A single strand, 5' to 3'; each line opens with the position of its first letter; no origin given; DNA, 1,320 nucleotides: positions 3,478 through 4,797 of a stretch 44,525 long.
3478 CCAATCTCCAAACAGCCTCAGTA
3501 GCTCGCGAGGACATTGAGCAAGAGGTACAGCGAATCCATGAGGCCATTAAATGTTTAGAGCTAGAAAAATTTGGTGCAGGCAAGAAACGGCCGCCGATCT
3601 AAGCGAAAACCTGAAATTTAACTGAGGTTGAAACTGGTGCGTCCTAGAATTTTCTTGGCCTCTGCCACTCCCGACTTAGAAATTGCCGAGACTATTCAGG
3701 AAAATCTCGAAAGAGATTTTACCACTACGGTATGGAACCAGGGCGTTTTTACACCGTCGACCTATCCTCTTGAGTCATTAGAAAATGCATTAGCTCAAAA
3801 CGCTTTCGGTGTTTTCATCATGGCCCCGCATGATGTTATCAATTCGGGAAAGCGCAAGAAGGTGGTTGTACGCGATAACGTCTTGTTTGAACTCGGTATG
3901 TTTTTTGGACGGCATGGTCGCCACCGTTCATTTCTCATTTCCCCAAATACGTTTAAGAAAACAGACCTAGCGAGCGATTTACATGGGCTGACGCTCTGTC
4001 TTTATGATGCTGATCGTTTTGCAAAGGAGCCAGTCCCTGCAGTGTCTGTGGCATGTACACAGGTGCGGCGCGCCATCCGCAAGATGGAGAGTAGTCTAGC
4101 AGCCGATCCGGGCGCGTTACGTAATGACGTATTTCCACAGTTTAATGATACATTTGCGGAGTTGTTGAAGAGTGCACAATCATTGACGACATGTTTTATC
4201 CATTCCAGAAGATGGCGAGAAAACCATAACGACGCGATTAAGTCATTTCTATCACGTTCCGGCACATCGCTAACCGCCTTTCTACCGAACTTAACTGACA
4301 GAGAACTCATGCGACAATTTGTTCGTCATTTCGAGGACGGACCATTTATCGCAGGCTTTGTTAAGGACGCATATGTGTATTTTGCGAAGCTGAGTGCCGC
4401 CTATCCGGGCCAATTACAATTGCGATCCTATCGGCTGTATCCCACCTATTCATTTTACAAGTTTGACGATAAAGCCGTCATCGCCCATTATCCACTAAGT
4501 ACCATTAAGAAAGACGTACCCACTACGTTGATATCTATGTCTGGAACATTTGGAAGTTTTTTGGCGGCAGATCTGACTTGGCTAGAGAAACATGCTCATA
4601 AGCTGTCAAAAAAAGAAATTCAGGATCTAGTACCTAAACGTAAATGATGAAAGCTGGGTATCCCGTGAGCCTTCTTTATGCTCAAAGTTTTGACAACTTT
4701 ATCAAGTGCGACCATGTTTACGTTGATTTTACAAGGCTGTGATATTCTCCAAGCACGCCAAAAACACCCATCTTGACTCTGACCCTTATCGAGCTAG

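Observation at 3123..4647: Candidate two-gene defence module: small hydrophobic-segment protein plus TIR-like protein with an unassigned C-terminal domain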

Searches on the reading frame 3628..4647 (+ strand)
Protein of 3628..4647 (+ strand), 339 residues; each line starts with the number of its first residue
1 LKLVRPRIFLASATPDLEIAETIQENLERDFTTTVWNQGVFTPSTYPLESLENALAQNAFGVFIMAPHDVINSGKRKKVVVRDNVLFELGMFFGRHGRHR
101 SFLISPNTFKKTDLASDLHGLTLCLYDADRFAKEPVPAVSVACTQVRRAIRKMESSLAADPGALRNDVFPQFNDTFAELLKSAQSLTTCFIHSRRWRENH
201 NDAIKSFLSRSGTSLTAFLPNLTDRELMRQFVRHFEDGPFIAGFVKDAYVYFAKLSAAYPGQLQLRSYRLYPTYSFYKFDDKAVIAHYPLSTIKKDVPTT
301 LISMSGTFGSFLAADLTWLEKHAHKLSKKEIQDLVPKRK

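Call 3: search_protein_families(library=pfam, proteins=[window:3628-4647:+], max_evalue=1)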
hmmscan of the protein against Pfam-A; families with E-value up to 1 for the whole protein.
window:3628-4647:+ (339 aa): 2 families
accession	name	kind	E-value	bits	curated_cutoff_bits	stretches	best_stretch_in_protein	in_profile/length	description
PF10137.14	CAP12-PCTIR_TIR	-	2e-27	96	24.7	1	7-127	1-118/119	CAP12/Pycsar effector protein, TIR domain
PF13676.11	TIR_2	-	0.14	13.1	28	1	8-73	1-65/122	TIR domain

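Call 4: search_protein_families(library=padloc, proteins=[window:3628-4647:+], max_evalue=1)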
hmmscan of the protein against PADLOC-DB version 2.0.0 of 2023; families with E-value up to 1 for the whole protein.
window:3628-4647:+ (339 aa): 9 families
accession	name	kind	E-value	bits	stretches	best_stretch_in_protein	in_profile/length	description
PDLC00731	Effector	-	1.6e-42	143.6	1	5-154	154-302/306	TIR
PDLC00732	Effector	-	4.7e-39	132.1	1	5-153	150-297/301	TIR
PDLC02371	PycTIR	-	2e-30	104.1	1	5-154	151-286/288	-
PDLC00729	Effector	-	2.8e-30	103.8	1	5-154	3-145/310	TIR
PDLC05005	PDC-S35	-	3.2e-09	34.9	1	49-127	161-237/264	-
PDLC05006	PDC-S35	-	8.8e-08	29.8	1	48-127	124-205/231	-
PDLC05007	PDC-S35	-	1.7e-06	25.9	1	56-127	182-252/278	-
PDLC05004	PDC-S35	-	3.8e-05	21.4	1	57-124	169-236/265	-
PDLC05003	PDC-S35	-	4.1e-05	21.3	1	49-126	132-213/245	-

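Call 5: search_protein_families(library=ncbifam, proteins=[window:3628-4647:+], max_evalue=1)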
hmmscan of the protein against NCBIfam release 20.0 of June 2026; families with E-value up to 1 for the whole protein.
window:3628-4647:+ (339 aa): 2 families
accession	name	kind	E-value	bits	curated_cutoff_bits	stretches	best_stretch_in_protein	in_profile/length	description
NF050172.1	CDNTAsCap12CFB2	equivalog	4.8e-24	85.1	450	1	4-133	1-127/312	CBASS system CD-NTase-associated NAD(+) hydrolase Cap12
NF050171.1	CDNTAsCap12CFB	equivalog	4.7e-20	72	450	1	7-130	1-126/305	CBASS system CD-NTase-associated NAD(+) hydrolase Cap12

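Call 9: find_homologous_proteins(query=window:3628-4647:+)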
Query window:3628-4647:+ (339 aa): 709 proteins with E <= 0.001 among 2665 candidates; the best 120 are listed.
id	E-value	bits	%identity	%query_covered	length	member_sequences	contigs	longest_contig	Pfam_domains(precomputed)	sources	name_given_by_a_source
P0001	3.9e-224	761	100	99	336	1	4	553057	PF10137.15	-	-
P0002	9.8e-89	316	45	97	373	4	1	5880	PF10137.15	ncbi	-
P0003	7.0e-87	310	46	95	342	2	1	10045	PF10137.15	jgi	jgi:hypothetical protein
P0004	6.7e-86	306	43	99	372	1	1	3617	PF10137.15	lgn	-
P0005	1.4e-84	302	43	98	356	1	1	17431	PF10137.15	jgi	-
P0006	1.6e-84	302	44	97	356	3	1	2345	PF10137.15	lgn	-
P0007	2.3e-83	298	44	98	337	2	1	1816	PF10137.15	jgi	-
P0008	8.8e-83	296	42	98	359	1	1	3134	PF10137.15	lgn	-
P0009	9.2e-83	296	44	96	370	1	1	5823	PF10137.15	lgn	-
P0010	1.1e-82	296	43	99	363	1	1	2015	PF10137.15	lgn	-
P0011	3.2e-81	291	44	94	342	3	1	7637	PF10137.15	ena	-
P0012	3.6e-81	291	42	98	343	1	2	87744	PF10137.15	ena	-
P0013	4.0e-79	284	42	99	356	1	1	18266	PF10137.15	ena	-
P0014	6.6e-79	284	39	98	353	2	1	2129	PF10137.15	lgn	-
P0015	8.4e-79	283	41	98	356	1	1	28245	PF10137.15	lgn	-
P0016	2.1e-78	282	43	93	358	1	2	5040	PF10137.15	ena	-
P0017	2.8e-78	281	43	97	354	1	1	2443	PF10137.15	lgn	-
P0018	2.4e-77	278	41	97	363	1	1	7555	PF10137.15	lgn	-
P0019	1.8e-76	276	43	93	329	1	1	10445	PF10137.15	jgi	jgi:hypothetical protein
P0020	5.2e-75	271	43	93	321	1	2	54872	PF10137.15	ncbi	-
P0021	1.2e-74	269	41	99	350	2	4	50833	PF10137.15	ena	-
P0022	8.7e-74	267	43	94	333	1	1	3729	PF10137.15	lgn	-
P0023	1.2e-73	266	45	88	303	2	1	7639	PF10137.15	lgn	-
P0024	1.7e-71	259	40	98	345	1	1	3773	PF10137.15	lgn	-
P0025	2.3e-71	259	39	98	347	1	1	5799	PF10137.15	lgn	-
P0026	3.5e-71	258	42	96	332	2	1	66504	PF10137.15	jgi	-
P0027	5.0e-71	258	40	95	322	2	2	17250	PF10137.15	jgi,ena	jgi:hypothetical protein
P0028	1.7e-69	253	40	95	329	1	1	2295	PF10137.15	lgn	-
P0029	1.7e-69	253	40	92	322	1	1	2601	PF10137.15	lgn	-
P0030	3.1e-69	252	41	94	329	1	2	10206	PF10137.15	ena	-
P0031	1.5e-68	249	39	96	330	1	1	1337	PF10137.15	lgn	-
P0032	1.8e-68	249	40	96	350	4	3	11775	PF10137.15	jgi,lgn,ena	jgi:hypothetical protein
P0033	1.9e-68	249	40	97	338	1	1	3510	PF10137.15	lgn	-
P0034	4.0e-68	248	42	98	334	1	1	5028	PF10137.15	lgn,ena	-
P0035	4.5e-68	248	35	99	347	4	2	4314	PF10137.15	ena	-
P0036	2.6e-67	245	38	98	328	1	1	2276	PF10137.15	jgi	-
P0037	3.9e-67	245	39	99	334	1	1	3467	PF10137.15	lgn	-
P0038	4.8e-67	245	36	99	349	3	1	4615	PF10137.15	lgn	-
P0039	5.8e-67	244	39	99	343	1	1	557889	PF10137.15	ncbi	ncbi:MAG: TIR domain-containing protein [Minisyncoccota bacterium]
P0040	8.5e-67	244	35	99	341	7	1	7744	PF10137.15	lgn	-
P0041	9.0e-67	244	37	99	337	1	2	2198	PF10137.15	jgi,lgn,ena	-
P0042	1.5e-66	243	36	99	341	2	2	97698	PF10137.15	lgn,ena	-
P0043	1.8e-66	243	38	99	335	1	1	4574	PF10137.15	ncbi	-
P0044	3.3e-66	242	41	98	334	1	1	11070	PF10137.15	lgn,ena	-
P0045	3.6e-66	242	35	99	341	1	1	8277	PF10137.15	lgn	-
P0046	4.0e-66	241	42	92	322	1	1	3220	PF10137.15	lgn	-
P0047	2.6e-65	239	42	84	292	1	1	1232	PF10137.15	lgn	-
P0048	4.4e-65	238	36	98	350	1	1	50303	PF10137.15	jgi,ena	-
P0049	5.2e-65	238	36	99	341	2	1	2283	PF10137.15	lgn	-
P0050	9.5e-65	237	39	93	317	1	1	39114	PF10137.15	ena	-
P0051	1.6e-64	236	39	93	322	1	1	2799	PF10137.15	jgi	jgi:hypothetical protein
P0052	1.8e-64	236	37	97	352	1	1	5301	PF10137.15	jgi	jgi:hypothetical protein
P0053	2.5e-64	236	38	97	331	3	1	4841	PF10137.15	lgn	-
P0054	5.2e-64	235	37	97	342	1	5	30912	PF10137.15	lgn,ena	-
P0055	2.5e-63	232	34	99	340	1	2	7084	PF10137.15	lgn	-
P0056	3.4e-63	232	38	98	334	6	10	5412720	PF10137.15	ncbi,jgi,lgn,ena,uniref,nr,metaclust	ncbi:TIR domain-containing protein [Methylomonas sp. 11b]|uniref:TIR domain-containing protein n=1 T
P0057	5.0e-63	231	37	98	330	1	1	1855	PF10137.15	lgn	-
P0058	1.1e-62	230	36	98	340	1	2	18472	PF10137.15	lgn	-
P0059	1.2e-62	230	43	81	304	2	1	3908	PF10137.15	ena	-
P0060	1.4e-62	230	36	99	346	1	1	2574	PF10137.15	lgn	-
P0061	2.2e-62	229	38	96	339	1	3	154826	PF10137.15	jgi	jgi:hypothetical protein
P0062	5.0e-62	228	36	98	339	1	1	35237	PF10137.15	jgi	-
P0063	6.9e-62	228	37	97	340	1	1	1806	PF10137.15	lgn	-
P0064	1.4e-61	227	43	83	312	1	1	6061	PF10137.15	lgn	-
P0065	1.1e-60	224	36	91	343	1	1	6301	PF10137.15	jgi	jgi:hypothetical protein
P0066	1.4e-60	223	37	97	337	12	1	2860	PF10137.15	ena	-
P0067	2.3e-60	223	36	93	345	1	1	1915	PF10137.15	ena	-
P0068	6.9e-60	221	34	99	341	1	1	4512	PF10137.15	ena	-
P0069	1.3e-59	220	37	99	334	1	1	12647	PF10137.15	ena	-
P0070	2.0e-58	216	35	97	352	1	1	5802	PF10137.15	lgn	-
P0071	4.3e-58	215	38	86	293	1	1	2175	PF10137.15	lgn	-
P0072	1.9e-57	213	34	98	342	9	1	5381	PF10137.15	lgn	-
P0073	2.1e-57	213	33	99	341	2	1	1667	PF10137.15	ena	-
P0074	3.8e-57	212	34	99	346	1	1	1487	PF10137.15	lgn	-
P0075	7.7e-57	211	41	76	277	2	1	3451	PF10137.15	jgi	jgi:hypothetical protein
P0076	1.6e-56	210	36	96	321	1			PF10137.15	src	-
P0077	2.5e-56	209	35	98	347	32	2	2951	PF10137.15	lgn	-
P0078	3.6e-56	209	35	98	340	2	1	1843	PF10137.15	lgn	-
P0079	7.6e-56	208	34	97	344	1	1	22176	PF10137.15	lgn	-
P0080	3.8e-55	205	34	98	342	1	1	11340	PF10137.15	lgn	-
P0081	5.5e-55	205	33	99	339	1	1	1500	PF10137.15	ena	-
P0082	8.2e-55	204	37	91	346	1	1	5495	PF10137.15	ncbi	-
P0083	2.6e-53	199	35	96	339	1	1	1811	PF10137.15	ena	-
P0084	2.0e-52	196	35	90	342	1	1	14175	PF10137.15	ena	-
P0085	3.5e-52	196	34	99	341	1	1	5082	PF10137.15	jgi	jgi:hypothetical protein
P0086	5.0e-52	195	34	94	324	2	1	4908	PF10137.15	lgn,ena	-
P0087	2.1e-50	190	43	65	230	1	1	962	PF10137.15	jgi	jgi:predicted nucleotide-binding protein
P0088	3.9e-48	182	32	97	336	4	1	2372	PF10137.15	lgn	-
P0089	1.7e-46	177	31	97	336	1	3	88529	PF10137.15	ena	-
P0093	5.4e-44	169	46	52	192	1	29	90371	-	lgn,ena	-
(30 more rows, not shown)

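Call 10: search_solved_structures(query=window:3628-4647:+, max_evalue=1)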
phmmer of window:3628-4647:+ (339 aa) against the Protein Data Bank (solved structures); distinct sequences matched with E-value up to 1: 4.
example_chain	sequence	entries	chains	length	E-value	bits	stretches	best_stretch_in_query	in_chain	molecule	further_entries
9lmq_A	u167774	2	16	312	1.9e-15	60.1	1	5-127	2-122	CD-NTase-associated protein 12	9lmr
8jsj_A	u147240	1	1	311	7.7e-13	51.6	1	6-152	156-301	PycTIR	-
7un8_A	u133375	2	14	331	8.6e-08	35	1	5-127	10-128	CD-NTase-associated protein 12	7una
7un9_A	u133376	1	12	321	0.23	13.8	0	73-106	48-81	CD-NTase-associated protein 12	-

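Call 14: find_encoding_contigs(protein=P0039, flank=8000, max_places=3)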
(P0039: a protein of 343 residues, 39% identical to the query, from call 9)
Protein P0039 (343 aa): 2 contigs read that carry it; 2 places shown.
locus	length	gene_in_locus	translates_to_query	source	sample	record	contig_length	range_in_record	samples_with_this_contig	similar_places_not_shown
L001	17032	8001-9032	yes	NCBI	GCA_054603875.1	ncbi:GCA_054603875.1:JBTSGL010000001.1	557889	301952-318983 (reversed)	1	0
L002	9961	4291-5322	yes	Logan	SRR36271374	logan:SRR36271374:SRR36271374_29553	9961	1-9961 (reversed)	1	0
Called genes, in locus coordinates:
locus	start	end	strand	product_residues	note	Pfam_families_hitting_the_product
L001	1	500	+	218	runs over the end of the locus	-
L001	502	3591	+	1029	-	PF02534:T4SS-DNA_transf (faint), PF10412:TrwB_AAD_bind (weak), PF12696:TraG-D_C, PF12728:HTH_17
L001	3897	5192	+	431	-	PF13356:Arm-DNA-bind_3, PF00589:Phage_integrase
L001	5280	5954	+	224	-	PF27258:NspV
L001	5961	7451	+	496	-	-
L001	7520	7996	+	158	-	PF27709:UCP014422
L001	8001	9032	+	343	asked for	PF10137:CAP12-PCTIR_TIR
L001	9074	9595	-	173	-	-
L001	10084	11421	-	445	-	-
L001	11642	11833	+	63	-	-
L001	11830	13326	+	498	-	PF00239:Resolvase, PF07508:Recombinase (weak), PF13408:Zn_ribbon_recom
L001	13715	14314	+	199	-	-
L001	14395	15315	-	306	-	PF00890:FAD_binding_2 (faint), PF01134:GIDA (faint), PF01266:DAO (faint), PF03486:HI0933_like (faint), PF07992:Pyr_redox_2, PF12831:FAD_oxidored (weak), PF13738:Pyr_redox_3, PF00070:Pyr_redox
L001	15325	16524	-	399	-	PF00091:Tubulin, PF12327:FtsZ_C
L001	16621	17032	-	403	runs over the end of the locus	PF11104:PilM_2, PF02491:SHS2_FTSA (weak), PF14450:FtsA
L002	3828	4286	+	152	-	PF27709:UCP014422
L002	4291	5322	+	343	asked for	PF10137:CAP12-PCTIR_TIR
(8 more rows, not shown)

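Call 15: find_encoding_contigs(protein=P0056, flank=8000, max_places=3)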
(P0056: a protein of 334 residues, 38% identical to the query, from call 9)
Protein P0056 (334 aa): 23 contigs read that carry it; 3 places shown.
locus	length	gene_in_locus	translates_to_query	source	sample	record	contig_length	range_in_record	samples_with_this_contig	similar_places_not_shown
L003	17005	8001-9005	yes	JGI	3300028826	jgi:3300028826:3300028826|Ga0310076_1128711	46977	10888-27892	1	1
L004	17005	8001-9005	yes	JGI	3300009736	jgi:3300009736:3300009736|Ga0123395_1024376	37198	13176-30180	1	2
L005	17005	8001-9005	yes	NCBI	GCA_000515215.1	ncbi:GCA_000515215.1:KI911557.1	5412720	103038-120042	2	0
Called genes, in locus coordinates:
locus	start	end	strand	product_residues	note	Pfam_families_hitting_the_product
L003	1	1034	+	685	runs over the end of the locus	PF07669:Eco57I, PF02384:N6_Mtase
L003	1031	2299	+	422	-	PF01420:Methylase_S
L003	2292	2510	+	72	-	-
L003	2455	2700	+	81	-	PF11848:DUF3368 (weak)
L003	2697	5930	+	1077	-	PF04313:HSDR_N, PF04851:ResIII, PF00270:DEAD (weak), PF18766:SWI2_SNF2, PF22679:T1R_D3-like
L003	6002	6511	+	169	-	PF28043:KwaA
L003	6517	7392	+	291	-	PF16162:KwaB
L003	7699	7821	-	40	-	-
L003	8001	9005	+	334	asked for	PF10137:CAP12-PCTIR_TIR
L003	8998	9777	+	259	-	PF01149:Fapy_DNA_glyco, PF06831:H2TH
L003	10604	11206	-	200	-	PF10771:DUF2582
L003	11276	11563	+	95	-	PF00239:Resolvase (weak), PF13518:HTH_28 (faint), PF02796:HTH_7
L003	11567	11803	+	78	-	PF05406:WGR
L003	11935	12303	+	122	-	PF12161:HsdM_N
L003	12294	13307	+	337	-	PF17761:DUF1016_N, PF06250:YhcG_C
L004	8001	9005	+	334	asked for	PF10137:CAP12-PCTIR_TIR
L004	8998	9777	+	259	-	PF01149:Fapy_DNA_glyco, PF06831:H2TH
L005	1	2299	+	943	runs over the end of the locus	PF07669:Eco57I, PF02384:N6_Mtase, PF01420:Methylase_S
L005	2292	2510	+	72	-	-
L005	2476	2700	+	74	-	PF11848:DUF3368 (weak)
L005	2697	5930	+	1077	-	PF04313:HSDR_N, PF04851:ResIII, PF00270:DEAD (weak), PF18766:SWI2_SNF2, PF22679:T1R_D3-like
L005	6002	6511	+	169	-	PF28043:KwaA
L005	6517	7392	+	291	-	PF16162:KwaB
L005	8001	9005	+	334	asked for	PF10137:CAP12-PCTIR_TIR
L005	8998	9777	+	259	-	PF01149:Fapy_DNA_glyco, PF06831:H2TH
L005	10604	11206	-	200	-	PF10771:DUF2582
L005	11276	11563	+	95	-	PF00239:Resolvase (weak), PF13518:HTH_28 (faint), PF02796:HTH_7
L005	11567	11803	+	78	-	PF05406:WGR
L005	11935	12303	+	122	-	PF12161:HsdM_N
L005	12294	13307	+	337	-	PF17761:DUF1016_N, PF06250:YhcG_C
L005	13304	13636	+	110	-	-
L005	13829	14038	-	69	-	PF00313:CSD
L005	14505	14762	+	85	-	-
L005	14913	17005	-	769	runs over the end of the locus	PF00122:E1-E2_ATPase, PF00702:Hydrolase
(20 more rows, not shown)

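Call 16: find_encoding_contigs(protein=P0093, flank=8000, max_places=4)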
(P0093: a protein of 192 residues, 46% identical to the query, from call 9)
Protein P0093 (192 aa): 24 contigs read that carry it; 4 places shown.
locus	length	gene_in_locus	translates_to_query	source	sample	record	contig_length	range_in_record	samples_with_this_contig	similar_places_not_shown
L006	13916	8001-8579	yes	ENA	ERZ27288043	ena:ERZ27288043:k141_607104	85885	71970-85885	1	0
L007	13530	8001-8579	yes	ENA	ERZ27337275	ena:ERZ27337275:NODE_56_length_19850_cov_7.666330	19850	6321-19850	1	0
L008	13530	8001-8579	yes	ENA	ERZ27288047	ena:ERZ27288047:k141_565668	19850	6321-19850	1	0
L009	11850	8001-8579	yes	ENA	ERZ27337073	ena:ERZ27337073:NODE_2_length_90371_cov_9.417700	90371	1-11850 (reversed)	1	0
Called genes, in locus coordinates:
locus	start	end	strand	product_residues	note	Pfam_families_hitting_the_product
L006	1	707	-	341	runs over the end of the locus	PF13581:HATPase_c_2, PF07228:SpoIIE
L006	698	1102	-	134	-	PF13581:HATPase_c_2, PF02518:HATPase_c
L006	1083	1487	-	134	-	PF01740:STAS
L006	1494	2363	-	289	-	PF14361:RsbRD_N, PF01740:STAS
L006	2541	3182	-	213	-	-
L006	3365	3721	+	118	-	-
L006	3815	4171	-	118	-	-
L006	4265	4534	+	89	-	-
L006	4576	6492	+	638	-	PF03707:MHYT, PF00512:HisKA, PF02518:HATPase_c, PF00072:Response_reg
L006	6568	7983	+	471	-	PF02812:ELFV_dehydrog_N, PF00208:ELFV_dehydrog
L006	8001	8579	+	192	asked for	-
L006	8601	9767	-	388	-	PF02239:Cytochrom_D1 (faint), PF21783:YNCE (faint)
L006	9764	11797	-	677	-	PF02368:Big_2, PF08309:LVIVD (faint)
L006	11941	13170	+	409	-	PF00890:FAD_binding_2 (weak), PF01266:DAO (faint), PF03486:HI0933_like, PF07992:Pyr_redox_2 (faint), PF22780:HI0933_like_1st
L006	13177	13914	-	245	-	?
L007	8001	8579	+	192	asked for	-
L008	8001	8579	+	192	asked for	-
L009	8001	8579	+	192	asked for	-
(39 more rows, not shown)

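Call 38: find_related_loci(query=A3, collection=metagenome_contigs, flank=6000)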
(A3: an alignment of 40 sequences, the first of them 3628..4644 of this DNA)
Query A3 (339 aa) in metagenome_contigs; peptide patterns used: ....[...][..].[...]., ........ (x = any residue, [..] = any of these).
600 stretches matched a pattern (row limit reached: there are more); 571 encode a relative of the query (tblastn E <= 1e-3); the best 80 are kept; 80 distinct loci.
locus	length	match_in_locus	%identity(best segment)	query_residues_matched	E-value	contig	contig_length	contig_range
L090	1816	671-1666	44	4-336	6e-95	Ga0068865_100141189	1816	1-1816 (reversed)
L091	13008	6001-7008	36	3-335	6e-72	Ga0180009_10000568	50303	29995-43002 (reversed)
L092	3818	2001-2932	45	5-316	3e-72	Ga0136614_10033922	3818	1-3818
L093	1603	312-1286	35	5-335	5e-69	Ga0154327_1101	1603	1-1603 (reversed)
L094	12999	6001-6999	36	4-331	2e-65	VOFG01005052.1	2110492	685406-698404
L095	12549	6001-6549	46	159-339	9e-48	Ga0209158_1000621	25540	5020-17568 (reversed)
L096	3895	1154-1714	45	151-335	2e-47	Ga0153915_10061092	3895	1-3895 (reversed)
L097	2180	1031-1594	44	148-335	1e-47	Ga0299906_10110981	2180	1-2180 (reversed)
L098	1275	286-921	40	132-335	3e-49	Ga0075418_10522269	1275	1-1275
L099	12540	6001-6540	47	158-335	1e-46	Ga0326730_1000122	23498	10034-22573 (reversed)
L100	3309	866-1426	44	149-335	1e-46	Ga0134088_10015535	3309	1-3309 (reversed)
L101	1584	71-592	46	162-335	4e-47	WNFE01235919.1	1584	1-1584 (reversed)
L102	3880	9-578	43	148-337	1e-45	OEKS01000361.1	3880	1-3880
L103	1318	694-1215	45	162-335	4e-47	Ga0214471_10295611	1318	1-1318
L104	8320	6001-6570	43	148-335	5e-45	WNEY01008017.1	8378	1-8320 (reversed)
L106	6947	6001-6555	43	151-335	2e-44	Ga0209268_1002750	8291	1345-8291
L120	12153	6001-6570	43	146-335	3e-43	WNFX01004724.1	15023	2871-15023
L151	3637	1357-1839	43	4-165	1e-33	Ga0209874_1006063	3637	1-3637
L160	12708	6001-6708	32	4-235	3e-32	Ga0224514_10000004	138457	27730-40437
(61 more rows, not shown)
